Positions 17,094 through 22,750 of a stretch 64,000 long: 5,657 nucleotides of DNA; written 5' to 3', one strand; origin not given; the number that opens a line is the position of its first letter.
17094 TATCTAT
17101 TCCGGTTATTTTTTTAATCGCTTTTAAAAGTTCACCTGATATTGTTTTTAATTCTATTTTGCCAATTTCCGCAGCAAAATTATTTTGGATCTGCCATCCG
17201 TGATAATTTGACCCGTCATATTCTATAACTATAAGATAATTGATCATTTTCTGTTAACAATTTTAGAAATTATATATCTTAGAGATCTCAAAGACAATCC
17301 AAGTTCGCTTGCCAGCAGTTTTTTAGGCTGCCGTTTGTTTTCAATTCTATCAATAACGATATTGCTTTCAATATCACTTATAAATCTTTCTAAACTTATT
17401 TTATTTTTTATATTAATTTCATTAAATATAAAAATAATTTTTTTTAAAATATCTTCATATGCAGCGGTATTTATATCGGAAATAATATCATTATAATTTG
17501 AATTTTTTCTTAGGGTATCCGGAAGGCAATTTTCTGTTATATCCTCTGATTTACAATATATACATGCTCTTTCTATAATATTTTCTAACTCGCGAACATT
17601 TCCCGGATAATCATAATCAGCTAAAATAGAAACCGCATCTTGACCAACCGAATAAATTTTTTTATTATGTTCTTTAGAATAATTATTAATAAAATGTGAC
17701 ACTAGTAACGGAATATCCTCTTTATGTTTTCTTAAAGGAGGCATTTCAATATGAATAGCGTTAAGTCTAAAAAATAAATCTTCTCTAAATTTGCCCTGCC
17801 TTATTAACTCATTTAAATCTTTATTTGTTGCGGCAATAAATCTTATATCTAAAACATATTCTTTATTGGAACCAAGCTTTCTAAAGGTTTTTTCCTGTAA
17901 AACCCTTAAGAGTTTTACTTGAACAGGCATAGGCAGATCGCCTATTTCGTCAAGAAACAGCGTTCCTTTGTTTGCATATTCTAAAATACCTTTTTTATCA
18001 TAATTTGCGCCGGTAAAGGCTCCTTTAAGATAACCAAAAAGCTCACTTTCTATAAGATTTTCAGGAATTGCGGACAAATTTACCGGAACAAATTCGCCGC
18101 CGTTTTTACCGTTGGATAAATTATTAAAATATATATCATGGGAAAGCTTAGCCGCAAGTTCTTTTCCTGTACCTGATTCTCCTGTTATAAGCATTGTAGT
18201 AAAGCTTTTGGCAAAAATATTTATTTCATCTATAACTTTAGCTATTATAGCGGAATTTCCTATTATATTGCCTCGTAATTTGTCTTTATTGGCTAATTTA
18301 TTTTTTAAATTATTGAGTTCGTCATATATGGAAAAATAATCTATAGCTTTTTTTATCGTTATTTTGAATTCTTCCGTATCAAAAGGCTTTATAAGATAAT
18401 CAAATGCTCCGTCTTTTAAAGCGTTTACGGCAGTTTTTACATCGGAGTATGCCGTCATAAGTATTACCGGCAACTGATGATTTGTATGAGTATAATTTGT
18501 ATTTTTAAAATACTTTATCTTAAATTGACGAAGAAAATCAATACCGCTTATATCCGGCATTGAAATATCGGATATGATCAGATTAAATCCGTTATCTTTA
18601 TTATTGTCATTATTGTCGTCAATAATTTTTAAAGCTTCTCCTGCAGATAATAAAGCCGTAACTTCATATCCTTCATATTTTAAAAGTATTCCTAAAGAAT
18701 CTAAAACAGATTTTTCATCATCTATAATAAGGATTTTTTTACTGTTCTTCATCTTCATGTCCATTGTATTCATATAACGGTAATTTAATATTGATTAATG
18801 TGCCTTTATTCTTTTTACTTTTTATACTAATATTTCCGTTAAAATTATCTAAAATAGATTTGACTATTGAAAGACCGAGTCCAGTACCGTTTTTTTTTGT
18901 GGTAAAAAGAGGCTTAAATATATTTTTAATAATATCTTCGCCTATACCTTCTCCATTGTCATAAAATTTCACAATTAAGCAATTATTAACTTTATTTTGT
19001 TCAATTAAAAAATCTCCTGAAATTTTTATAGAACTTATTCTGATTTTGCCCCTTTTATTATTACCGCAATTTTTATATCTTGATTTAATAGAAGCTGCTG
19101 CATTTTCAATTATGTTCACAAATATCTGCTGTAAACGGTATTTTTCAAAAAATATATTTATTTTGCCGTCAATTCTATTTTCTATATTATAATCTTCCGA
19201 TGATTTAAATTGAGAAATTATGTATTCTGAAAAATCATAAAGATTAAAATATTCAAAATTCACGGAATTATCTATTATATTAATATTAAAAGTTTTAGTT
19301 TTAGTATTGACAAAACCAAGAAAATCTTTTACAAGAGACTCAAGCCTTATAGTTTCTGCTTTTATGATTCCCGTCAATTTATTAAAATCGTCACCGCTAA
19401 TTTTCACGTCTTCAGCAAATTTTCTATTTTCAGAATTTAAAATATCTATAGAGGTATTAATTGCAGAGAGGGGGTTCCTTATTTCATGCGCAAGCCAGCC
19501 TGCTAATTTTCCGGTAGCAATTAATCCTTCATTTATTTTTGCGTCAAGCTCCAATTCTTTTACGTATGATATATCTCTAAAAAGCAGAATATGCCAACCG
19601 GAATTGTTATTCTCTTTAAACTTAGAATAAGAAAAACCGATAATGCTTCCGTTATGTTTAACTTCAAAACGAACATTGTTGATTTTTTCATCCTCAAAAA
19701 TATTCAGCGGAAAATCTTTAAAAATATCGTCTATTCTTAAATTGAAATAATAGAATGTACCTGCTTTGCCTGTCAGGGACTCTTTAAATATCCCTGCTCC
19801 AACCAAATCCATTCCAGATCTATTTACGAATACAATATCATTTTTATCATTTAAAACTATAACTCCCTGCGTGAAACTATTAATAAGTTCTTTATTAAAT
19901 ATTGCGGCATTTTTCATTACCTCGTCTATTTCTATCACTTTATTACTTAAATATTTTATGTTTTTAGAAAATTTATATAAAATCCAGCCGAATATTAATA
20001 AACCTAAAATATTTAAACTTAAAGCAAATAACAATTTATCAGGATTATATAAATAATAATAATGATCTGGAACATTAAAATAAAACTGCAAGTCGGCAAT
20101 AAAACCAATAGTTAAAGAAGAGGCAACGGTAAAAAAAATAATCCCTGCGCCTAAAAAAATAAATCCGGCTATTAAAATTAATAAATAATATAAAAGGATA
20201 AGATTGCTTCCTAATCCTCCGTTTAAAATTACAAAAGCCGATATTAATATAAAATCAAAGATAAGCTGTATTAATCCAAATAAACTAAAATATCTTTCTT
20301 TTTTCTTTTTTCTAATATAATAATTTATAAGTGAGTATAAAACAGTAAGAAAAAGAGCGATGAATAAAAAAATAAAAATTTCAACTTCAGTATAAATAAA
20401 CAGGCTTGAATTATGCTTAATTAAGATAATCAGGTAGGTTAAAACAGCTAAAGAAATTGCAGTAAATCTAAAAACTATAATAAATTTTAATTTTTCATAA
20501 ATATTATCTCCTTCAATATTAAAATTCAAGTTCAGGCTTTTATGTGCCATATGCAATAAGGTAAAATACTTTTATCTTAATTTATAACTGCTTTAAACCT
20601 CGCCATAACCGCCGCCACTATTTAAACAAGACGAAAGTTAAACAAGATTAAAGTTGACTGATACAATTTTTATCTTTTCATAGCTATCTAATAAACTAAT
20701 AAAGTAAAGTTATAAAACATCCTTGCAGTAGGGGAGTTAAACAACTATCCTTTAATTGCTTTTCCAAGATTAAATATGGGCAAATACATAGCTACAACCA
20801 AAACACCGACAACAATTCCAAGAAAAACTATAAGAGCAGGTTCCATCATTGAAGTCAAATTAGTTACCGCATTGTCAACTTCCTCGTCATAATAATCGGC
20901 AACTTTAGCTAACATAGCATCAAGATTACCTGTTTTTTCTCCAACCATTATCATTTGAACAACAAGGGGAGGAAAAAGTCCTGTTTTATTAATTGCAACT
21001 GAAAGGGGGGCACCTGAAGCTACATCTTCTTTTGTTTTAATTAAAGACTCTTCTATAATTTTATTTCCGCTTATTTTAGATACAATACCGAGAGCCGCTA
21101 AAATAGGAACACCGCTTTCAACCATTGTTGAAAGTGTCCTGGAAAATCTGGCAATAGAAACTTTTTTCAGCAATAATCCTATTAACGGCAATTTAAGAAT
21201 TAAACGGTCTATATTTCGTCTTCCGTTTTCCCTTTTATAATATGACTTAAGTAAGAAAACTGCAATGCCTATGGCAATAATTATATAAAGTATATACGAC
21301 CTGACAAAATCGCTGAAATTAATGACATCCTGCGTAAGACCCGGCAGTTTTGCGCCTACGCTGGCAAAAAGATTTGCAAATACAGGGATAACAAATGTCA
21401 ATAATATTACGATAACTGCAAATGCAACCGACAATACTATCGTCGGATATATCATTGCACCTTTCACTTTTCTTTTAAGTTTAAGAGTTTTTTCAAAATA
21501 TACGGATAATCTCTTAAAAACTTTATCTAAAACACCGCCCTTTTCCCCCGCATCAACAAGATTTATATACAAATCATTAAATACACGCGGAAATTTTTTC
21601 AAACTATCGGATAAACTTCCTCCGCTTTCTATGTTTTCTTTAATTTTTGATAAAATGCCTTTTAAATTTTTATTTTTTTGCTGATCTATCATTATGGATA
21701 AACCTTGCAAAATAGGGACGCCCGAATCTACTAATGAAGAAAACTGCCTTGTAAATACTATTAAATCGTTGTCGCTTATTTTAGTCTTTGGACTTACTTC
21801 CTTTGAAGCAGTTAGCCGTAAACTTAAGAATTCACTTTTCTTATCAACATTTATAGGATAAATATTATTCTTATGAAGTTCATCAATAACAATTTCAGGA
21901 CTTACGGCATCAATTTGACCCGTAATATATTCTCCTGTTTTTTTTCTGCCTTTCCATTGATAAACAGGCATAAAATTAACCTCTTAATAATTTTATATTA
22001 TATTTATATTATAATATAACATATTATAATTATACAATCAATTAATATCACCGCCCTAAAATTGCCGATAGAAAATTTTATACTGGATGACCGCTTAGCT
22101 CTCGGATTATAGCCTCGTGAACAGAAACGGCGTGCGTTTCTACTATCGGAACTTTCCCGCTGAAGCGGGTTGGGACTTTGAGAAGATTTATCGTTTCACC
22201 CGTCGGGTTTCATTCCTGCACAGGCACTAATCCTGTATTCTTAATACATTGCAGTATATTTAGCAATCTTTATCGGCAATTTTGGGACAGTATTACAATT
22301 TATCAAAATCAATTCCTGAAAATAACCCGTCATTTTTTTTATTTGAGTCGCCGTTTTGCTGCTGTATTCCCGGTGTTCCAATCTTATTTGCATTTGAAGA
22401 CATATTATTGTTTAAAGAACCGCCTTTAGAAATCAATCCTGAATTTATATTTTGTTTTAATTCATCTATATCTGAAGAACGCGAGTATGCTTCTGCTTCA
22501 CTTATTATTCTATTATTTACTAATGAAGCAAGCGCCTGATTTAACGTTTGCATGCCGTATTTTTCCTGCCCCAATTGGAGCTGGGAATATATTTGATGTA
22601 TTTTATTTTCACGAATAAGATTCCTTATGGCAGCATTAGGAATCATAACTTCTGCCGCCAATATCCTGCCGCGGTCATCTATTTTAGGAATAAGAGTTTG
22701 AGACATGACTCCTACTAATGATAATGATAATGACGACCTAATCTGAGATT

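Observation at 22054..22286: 233-bp TIR-bounded, hairpin-rich GC island inserted inside the pilus operon between pilT and pilC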

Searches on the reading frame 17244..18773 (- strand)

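Call 4: search_protein_families(library=pfam, proteins=[window:17244-18773:-])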
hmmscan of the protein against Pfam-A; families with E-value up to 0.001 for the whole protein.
window:17244-18773:- (509 aa): 5 families
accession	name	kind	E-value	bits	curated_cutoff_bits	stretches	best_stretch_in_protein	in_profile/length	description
PF00158.32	Sigma54_activat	-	3.9e-62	209.3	20.2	1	170-343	1-168/168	Sigma-54 interaction domain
PF25601.1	AAA_lid_14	-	4.1e-25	87.8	27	1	348-426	1-79/87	AAA+ ATPase lid domain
PF00072.30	Response_reg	-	6.9e-23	81.4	30.2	1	14-139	1-109/111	Response regulator receiver domain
PF14532.12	Sigma54_activ_2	-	3.6e-17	63.3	25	1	171-347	1-138/138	Sigma-54 interaction domain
PF07728.20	AAA_5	-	0.00036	21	22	0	194-318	2-123/139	AAA domain (dynein-related subfamily)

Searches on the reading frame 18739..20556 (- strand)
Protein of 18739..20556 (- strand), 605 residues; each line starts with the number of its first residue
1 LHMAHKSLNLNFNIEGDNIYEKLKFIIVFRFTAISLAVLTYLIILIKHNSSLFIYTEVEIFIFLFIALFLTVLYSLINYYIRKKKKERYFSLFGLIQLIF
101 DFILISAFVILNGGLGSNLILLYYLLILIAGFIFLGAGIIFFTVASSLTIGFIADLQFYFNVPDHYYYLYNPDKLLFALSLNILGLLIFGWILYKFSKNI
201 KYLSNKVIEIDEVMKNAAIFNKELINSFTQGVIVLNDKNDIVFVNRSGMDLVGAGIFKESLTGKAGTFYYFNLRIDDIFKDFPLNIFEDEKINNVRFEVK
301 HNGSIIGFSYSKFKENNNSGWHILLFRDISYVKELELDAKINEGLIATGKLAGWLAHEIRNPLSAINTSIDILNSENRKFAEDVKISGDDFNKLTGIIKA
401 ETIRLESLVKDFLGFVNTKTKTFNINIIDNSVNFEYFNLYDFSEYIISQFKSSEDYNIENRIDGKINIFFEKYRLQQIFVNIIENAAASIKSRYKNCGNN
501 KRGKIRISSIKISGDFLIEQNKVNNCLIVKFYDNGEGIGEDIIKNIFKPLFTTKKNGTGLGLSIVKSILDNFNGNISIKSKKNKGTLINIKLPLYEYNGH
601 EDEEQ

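Call 4: search_protein_families(library=pfam, proteins=[window:18739-20556:-])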
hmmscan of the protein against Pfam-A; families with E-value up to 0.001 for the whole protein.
window:18739-20556:- (605 aa): 3 families
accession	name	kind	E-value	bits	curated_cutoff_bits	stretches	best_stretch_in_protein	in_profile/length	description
PF02518.31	HATPase_c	-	4.7e-19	69.3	26.4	1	474-595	5-110/111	Histidine kinase-, DNA gyrase B-, and HSP90-like ATPase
PF00512.31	HisKA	-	1.1e-07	32.2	26.9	1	355-415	9-60/66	His Kinase A (phospho-acceptor) domain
PF14501.12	HATPase_c_5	-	9.5e-05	22.7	22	1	473-584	4-94/102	GHKL domain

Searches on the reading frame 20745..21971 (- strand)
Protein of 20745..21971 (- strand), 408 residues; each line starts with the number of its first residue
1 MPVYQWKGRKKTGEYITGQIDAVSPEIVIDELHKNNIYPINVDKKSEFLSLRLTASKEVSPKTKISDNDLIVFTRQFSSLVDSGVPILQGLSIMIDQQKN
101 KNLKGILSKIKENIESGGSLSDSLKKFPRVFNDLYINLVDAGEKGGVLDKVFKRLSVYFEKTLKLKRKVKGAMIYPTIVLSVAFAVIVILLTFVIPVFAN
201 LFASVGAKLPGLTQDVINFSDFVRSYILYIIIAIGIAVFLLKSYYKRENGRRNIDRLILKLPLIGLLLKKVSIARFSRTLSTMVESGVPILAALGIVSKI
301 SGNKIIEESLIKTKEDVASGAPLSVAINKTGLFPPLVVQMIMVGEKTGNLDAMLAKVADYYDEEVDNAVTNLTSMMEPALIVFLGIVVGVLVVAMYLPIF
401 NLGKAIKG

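Call 4: search_protein_families(library=pfam, proteins=[window:20745-21971:-])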
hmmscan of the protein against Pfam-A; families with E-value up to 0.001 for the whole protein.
window:20745-21971:- (408 aa): 1 family
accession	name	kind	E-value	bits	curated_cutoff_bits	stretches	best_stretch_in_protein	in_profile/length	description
PF00482.28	T2SSF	-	7.8e-69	229.9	25.2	2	73-196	1-125/125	Type II secretion system (T2SS), protein F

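Call 13: find_related_loci(query=window:20745-21971:-, collection=genome_contigs, flank=4000)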
Query window:20745-21971:- (408 aa) in genome_contigs; peptide patterns used: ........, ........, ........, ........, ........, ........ (x = any residue, [..] = any of these).
600 stretches matched a pattern (row limit reached: there are more); 577 encode a relative of the query (tblastn E <= 1e-3); the best 80 are kept; 80 distinct loci.
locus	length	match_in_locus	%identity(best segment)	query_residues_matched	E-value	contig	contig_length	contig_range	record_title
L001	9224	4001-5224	92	1-408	0e+0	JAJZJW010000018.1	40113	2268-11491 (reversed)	MAG: bacterium isolate LSA5.bin79 NODE_1280_length_40113_cov_8.747036, whole genome shotgun sequence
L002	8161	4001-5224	78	1-408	0e+0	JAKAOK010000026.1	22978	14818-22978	MAG: bacterium isolate YF1.bin133 NODE_2362_length_22978_cov_4.833968, whole genome shotgun sequence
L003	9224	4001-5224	78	1-408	0e+0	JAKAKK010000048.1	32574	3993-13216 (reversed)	MAG: bacterium isolate WY4.bin64 NODE_1584_length_32574_cov_12.163960, whole genome shotgun sequence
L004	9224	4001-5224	77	1-408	0e+0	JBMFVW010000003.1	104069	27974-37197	MAG: Candidatus Acidulodesulfobacterium sp. isolate KM4364-02 NODE_30_length_104069_cov_195.802978, whole genome shotgun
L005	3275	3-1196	78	11-408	0e+0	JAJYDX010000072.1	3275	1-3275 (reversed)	MAG: bacterium isolate DBS1-1.bin125 NODE_61459_length_3275_cov_2.749047, whole genome shotgun sequence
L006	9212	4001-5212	78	1-403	0e+0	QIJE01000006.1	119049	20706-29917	MAG: bacterium isolate SZUA-79 Ga0063293_10000017, whole genome shotgun sequence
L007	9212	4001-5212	77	1-403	0e+0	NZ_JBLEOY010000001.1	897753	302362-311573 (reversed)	Candidatus Acidulodesulfobacterium sp. H_13 NODE_2_length_897753_cov_339.039053, whole genome shotgun sequence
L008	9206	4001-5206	44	1-403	2e-124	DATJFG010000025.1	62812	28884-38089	MAG TPA_asm: Verrucomicrobiia bacterium isolate SMAG_U15454 k141_6508448, whole genome shotgun sequence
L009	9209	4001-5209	46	1-408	3e-124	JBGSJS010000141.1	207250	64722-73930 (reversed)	MAG: Desulfomonilaceae bacterium isolate JTS-AC162 k141_1629260, whole genome shotgun sequence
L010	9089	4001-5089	51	64-408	2e-123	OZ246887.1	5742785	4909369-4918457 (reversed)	MAG: Candidatus Binatia bacterium isolate b8ec8574-1247-4dd4-b016-8701380be1a0 genome assembly, chromosome: 1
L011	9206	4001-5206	47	1-403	2e-122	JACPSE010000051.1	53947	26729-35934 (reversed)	MAG: Deltaproteobacteria bacterium isolate NC_groundwater_697_Ag_S-0.2um_55_12 S36_SO-2_scaffold_54159, whole genome sho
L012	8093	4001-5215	47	1-406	2e-121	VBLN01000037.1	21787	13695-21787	MAG: Deltaproteobacteria bacterium isolate DP_36 14_1009_16_40cm_scaffold_8811, whole genome shotgun sequence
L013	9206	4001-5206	49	4-408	5e-120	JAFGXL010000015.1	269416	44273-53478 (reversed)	MAG: Nitrospirae bacterium isolate ZodW_Metabat.371 k87_9211062, whole genome shotgun sequence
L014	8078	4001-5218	47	1-407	5e-120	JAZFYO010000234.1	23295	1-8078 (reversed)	MAG: Candidatus Binatia bacterium isolate MT5bin.32 MT5bin.32_234, whole genome shotgun sequence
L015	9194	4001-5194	50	4-406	1e-119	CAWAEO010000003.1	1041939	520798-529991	MAG: Nitrospirota bacterium isolate MFD03726.bin.2.162 genome assembly, contig: contig_32879, whole genome shotgun seque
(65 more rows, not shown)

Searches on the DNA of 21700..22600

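Call 5: search_rna_families(source=window, start=21700, end=22600, threshold=evalue, max_evalue=10)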
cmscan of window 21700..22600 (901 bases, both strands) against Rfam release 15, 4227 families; matches with E-value up to 10: 3.
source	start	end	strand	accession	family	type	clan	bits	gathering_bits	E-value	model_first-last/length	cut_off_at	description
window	22396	22493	-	RF00077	SraB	Gene; sRNA;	-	13.9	130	5.5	1-169/169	no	SraB RNA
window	22180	22273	-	RF00026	U6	Gene; snRNA; splicing;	CL00009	11.6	44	9.2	1-105/105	no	U6 spliceosomal RNA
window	21850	21891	-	RF02350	psRNA6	Gene; sRNA;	-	10.1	60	3.5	1-333/333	no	Nitrosomonas sRNA psRNA6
